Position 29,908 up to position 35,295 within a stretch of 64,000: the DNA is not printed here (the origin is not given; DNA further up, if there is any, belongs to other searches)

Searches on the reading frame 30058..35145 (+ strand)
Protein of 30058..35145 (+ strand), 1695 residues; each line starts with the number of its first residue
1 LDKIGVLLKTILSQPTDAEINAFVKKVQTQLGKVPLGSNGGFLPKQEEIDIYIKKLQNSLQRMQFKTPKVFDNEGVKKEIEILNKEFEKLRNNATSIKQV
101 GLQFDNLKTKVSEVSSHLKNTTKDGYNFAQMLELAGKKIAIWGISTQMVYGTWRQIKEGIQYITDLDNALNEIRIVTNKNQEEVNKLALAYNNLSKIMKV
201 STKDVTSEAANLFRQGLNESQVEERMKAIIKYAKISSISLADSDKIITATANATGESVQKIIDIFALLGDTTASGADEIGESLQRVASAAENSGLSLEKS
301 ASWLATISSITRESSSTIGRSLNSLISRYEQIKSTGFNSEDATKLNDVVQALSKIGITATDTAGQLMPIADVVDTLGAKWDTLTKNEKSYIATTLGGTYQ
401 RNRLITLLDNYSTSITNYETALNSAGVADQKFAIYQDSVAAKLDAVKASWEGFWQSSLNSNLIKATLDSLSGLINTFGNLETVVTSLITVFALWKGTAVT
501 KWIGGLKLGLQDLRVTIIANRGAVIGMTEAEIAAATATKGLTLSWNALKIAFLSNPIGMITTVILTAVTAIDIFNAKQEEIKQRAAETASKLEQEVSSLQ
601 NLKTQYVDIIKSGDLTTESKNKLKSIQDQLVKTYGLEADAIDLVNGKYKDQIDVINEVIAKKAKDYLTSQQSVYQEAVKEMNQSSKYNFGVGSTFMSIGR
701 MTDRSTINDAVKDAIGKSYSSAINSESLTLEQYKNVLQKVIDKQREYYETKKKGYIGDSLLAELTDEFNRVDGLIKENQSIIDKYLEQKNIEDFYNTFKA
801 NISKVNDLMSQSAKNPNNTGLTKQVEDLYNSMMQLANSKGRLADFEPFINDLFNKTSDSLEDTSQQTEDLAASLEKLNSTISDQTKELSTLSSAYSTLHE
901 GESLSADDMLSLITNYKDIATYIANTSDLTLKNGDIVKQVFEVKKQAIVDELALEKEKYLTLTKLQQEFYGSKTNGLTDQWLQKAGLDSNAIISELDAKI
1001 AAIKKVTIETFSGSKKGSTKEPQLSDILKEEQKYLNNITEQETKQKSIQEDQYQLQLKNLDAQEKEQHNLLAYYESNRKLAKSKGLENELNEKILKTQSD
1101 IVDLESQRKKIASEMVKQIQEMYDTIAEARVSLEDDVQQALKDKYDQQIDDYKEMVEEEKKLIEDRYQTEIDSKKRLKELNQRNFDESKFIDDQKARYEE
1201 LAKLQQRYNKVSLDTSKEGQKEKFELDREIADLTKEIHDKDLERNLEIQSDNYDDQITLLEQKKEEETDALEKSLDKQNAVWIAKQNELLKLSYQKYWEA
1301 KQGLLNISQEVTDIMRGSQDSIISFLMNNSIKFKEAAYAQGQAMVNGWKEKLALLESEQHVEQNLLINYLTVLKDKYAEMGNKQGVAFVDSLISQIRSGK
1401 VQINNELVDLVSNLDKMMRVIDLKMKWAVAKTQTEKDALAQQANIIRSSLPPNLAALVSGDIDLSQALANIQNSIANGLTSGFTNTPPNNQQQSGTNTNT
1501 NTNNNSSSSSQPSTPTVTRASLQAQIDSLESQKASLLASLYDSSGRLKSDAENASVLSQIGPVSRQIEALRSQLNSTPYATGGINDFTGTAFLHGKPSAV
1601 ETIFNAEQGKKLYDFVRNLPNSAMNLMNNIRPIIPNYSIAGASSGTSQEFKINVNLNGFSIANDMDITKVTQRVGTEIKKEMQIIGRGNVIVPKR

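Call 107: search_protein_families(library=phrogs, max_evalue=0.001, proteins=[window:30058-35145:+])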
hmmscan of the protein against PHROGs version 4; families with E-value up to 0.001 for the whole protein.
window:30058-35145:+ (1695 aa): 11 families
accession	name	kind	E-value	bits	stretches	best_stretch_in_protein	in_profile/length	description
phrog_4211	-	tail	1.5e-80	272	2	56-981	505-1508/2625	tail length tape measure protein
phrog_34405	-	tail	3.3e-27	94.9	1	156-494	163-510/2675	tail length tape measure protein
phrog_14917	-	tail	4.5e-26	91.7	1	114-704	288-842/2249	tail length tape measure protein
phrog_28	-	tail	3.1e-21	76.7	1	63-1227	191-1127/1228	tail length tape measure protein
phrog_4704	-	tail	8.7e-20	71.9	1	55-539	124-580/625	tail length tape measure protein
phrog_1533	-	tail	2.4e-19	69.5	1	54-670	146-773/1688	tail length tape measure protein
phrog_167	-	tail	4.6e-13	48.8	1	59-582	183-729/1555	tail length tape measure protein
phrog_1293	-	tail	9.7e-12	44.5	1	47-890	64-934/1424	tail length tape measure protein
phrog_37649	-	tail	1.1e-11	43.7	1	156-613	450-893/2006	tail length tape measure protein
phrog_9696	-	tail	6.9e-08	31.7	1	143-432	61-347/1415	tail length tape measure protein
phrog_14441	-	tail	6.9e-05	23.7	1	164-317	79-235/241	tail length tape measure protein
